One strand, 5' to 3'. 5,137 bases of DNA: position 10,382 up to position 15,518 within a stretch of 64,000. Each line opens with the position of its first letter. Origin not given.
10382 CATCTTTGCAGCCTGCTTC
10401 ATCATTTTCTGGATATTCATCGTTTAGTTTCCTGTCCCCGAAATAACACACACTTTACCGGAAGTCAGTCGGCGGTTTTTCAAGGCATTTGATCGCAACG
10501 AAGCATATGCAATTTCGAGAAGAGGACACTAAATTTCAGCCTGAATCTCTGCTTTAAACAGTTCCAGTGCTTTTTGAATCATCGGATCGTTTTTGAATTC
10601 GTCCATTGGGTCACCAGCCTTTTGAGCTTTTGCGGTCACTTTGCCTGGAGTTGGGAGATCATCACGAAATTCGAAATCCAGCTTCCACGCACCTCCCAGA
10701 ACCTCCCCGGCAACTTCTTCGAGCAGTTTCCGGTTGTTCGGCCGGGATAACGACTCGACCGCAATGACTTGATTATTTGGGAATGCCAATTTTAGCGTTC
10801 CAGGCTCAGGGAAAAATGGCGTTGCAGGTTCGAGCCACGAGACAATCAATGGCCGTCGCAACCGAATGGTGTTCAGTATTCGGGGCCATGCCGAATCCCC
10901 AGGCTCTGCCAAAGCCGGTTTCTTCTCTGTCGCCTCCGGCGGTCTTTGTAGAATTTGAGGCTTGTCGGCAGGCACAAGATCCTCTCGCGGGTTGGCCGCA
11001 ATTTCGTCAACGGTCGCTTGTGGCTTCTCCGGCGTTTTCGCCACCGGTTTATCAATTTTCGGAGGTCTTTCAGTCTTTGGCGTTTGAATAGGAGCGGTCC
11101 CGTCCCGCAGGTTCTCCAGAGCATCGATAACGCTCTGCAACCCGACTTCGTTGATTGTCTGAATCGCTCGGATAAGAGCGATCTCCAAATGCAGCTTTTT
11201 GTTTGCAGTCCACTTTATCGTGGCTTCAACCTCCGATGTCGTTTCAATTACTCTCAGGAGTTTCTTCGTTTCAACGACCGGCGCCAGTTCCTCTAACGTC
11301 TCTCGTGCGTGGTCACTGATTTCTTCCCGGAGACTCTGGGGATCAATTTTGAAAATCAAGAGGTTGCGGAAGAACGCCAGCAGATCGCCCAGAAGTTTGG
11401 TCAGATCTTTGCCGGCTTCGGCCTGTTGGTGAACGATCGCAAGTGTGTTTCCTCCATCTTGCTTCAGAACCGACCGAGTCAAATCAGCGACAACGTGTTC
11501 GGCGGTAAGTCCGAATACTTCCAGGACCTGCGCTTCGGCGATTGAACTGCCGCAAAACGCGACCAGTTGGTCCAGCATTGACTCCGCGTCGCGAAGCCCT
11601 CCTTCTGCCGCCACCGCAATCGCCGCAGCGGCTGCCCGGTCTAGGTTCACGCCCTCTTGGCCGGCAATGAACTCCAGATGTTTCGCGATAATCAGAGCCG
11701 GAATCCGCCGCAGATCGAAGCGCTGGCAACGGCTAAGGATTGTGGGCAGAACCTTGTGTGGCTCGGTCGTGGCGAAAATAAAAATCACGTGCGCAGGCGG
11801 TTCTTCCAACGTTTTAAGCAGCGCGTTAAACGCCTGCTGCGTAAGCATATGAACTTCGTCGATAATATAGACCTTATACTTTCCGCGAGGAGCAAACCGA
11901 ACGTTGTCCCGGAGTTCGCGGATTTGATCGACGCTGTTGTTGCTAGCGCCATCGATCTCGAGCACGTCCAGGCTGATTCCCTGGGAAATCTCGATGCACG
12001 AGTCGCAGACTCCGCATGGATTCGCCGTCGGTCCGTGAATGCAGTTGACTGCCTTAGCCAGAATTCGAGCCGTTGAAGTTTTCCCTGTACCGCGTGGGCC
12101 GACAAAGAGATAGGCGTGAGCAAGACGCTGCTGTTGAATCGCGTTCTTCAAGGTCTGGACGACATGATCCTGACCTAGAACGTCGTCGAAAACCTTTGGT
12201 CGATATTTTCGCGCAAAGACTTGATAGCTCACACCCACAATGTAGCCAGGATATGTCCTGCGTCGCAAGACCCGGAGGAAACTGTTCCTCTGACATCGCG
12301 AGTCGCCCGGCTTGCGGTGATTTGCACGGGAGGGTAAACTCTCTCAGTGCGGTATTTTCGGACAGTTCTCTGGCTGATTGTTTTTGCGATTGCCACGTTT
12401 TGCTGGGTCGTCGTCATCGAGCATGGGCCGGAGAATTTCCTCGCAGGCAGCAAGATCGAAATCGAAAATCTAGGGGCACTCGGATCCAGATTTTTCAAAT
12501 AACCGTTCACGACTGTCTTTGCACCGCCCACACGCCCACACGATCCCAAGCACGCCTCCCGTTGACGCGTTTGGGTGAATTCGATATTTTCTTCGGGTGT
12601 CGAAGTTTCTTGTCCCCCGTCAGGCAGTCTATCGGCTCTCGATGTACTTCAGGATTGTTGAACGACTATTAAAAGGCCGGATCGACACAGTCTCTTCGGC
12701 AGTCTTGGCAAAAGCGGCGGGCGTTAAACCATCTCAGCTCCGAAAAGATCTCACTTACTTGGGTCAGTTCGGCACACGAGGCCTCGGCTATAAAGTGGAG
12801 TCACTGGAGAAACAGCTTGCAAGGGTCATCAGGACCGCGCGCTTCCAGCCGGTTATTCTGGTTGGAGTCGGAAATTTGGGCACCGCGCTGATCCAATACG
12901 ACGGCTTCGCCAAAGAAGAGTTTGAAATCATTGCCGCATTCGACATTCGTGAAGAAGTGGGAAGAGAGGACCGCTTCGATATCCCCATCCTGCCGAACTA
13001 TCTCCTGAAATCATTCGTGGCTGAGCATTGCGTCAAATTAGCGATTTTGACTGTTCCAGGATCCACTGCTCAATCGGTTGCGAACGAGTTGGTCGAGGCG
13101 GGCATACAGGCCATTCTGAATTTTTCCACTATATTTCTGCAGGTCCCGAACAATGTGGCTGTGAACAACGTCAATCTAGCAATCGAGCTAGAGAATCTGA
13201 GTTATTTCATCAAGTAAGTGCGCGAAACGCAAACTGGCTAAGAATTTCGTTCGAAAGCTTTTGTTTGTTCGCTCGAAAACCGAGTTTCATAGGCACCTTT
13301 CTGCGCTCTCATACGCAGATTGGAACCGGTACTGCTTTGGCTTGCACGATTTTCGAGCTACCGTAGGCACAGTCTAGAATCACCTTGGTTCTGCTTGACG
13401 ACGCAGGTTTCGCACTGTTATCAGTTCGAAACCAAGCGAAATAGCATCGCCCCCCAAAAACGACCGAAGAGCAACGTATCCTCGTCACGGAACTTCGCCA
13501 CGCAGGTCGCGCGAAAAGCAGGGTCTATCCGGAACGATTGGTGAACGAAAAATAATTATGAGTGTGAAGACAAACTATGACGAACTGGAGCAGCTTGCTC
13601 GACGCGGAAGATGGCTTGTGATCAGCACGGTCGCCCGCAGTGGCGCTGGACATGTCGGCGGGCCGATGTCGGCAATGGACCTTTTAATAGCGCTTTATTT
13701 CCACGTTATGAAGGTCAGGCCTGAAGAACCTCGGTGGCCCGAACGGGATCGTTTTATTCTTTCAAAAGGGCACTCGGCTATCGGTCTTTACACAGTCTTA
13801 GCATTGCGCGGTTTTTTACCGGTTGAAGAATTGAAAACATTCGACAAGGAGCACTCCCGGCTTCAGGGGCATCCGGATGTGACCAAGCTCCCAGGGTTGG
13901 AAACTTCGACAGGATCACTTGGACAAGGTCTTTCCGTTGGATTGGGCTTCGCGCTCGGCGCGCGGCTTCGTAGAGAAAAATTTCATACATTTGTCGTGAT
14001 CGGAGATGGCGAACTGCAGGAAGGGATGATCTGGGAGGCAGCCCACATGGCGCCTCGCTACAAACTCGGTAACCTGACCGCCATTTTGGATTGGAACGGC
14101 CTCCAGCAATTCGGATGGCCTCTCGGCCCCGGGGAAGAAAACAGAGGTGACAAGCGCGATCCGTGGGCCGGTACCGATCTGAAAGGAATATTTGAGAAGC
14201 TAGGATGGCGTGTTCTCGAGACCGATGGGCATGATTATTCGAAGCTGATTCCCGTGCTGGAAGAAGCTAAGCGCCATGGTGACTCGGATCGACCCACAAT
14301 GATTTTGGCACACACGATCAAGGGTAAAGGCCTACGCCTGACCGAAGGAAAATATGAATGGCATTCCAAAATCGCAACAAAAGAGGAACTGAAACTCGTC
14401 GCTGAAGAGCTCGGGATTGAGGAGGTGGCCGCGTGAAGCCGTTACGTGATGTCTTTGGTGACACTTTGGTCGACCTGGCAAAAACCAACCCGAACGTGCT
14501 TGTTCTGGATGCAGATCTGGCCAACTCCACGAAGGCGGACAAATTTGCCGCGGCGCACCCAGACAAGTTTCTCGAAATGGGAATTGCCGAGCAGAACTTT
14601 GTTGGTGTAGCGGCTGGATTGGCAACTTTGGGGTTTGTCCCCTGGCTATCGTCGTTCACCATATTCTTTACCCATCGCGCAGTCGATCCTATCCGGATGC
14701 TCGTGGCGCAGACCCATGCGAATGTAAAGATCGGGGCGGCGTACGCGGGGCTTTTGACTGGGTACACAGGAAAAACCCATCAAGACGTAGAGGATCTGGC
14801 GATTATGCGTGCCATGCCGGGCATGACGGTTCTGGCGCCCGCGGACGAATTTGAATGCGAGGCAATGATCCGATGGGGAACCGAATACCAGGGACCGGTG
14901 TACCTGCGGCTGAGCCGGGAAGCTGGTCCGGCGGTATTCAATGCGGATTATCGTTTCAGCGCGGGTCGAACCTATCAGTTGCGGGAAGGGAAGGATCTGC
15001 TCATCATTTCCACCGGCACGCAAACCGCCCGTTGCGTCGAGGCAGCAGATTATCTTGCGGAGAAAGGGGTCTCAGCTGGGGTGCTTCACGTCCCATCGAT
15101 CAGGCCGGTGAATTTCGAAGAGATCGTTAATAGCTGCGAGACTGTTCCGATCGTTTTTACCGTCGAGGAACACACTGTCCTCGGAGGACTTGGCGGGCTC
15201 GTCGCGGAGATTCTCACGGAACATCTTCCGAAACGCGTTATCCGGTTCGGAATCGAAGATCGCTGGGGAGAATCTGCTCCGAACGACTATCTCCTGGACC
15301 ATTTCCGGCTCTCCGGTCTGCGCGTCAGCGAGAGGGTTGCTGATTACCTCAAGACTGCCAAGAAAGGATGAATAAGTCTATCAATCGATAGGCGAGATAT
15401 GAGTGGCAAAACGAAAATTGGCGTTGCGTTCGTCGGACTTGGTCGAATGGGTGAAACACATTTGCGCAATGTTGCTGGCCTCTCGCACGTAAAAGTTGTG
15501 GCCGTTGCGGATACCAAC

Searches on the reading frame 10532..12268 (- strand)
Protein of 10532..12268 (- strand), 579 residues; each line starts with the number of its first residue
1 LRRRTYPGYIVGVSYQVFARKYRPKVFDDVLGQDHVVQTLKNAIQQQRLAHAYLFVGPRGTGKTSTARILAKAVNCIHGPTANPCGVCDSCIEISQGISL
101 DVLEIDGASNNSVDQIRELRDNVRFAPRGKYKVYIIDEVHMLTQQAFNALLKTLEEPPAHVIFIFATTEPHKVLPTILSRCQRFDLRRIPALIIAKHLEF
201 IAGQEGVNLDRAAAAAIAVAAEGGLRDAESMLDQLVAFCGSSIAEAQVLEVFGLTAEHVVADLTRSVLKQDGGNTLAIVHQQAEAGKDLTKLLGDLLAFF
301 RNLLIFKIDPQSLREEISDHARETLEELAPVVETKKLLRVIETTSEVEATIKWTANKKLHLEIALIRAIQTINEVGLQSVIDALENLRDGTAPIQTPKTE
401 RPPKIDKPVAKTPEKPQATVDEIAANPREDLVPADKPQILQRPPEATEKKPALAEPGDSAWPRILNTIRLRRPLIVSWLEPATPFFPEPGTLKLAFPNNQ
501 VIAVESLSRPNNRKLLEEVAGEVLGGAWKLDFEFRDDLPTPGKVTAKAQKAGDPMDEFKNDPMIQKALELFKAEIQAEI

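Call 24: search_protein_families(library=pfam, proteins=[window:10532-12268:-])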
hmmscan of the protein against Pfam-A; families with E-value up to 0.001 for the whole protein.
window:10532-12268:- (579 aa): 12 families
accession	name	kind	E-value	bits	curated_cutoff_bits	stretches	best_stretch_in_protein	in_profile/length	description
PF13177.12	DNA_pol3_delta2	-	1.1e-47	162.4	27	1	32-188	1-159/161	DNA polymerase III, delta subunit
PF12169.13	DNA_pol3_gamma3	-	1.6e-16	60.8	24.4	1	244-370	2-129/143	DNA polymerase III subunits gamma and tau domain III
PF00004.35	AAA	-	1.1e-14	55.5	21.2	1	54-183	2-125/131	ATPase family associated with various cellular activities (AAA)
PF22608.2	DNAX_ATPase_lid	-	4.8e-12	45.9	27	1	194-240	2-48/49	DNA polymerase III clamp loader subunit, ATPase lid domain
PF13401.12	AAA_22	-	1e-07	32.7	27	1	52-166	7-123/130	AAA domain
PF05496.18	RuvB_N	-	5.8e-07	29.8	27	1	23-84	2-67/159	Holliday junction DNA helicase RuvB P-loop domain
PF07728.20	AAA_5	-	8e-07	29.6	22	1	54-158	3-94/139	AAA domain (dynein-related subfamily)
PF13604.12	AAA_30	-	6.6e-06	26.4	27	1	52-164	20-122/191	AAA domain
PF06068.19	TIP49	-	0.00013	21.7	23.8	0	133-167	277-310/347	TIP49 P-loop domain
PF04851.21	ResIII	-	0.00015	22.2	22.5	0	33-73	8-46/164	Type III restriction enzyme, res subunit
PF13191.12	AAA_16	-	0.00024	22.1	32.6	0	31-100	3-75/167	AAA ATPase domain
PF13245.12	AAA_19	-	0.00063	20.4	25.1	0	42-164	3-123/134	AAA domain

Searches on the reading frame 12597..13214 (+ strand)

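Call 58: search_protein_families(library=pfam, proteins=[window:12597-13214:+], max_evalue=0.00001)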
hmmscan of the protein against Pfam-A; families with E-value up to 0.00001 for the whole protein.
window:12597-13214:+ (206 aa): 2 families
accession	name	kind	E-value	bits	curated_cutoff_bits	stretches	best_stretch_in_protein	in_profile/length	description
PF02629.25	CoA_binding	-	7.4e-17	62.3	22.3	1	85-177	5-95/97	CoA binding domain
PF06971.19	Put_DNA-bind_N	-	8.6e-14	51.8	27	1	6-52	2-48/49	Putative DNA-binding protein N-terminus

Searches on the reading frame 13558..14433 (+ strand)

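Call 58: search_protein_families(library=pfam, proteins=[window:13558-14433:+], max_evalue=0.00001)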
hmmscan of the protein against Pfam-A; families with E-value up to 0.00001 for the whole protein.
window:13558-14433:+ (292 aa): 3 families
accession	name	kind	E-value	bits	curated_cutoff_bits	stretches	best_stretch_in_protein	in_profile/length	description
PF00456.26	Transketolase_N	-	1.7e-52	178.9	22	1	12-288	4-278/334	Transketolase, thiamine diphosphate binding domain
PF13292.11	DXP_synthase_N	-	3.4e-14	53.2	21.2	1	6-178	14-169/274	1-deoxy-D-xylulose-5-phosphate synthase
PF02775.26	TPP_enzyme_C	-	3.5e-06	27.3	21.9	1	125-249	30-149/151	Thiamine pyrophosphate enzyme, C-terminal TPP binding domain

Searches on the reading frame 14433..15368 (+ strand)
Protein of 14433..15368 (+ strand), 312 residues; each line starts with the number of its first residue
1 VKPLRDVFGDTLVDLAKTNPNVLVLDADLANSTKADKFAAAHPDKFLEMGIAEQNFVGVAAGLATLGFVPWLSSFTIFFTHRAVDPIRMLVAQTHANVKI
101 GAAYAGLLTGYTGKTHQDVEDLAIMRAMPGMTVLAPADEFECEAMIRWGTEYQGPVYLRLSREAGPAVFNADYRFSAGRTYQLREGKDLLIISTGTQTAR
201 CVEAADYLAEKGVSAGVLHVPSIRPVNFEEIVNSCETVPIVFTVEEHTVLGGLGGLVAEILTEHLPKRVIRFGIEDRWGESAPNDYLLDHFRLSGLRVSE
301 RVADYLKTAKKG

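Call 58: search_protein_families(library=pfam, proteins=[window:14433-15368:+], max_evalue=0.00001)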
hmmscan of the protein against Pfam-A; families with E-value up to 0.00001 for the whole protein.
window:14433-15368:+ (312 aa): 3 families
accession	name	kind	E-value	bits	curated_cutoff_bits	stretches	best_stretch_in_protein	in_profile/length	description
PF02779.29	Transket_pyr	-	2.6e-37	128.6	27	1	4-164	5-171/174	Transketolase, pyrimidine binding domain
PF02780.25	Transketolase_C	-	2.7e-24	85.9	25.9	1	180-294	3-120/124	Transketolase, C-terminal domain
PF17147.9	PFOR_II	-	9.3e-07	29.6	27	1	188-262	2-76/102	Pyruvate:ferredoxin oxidoreductase core domain II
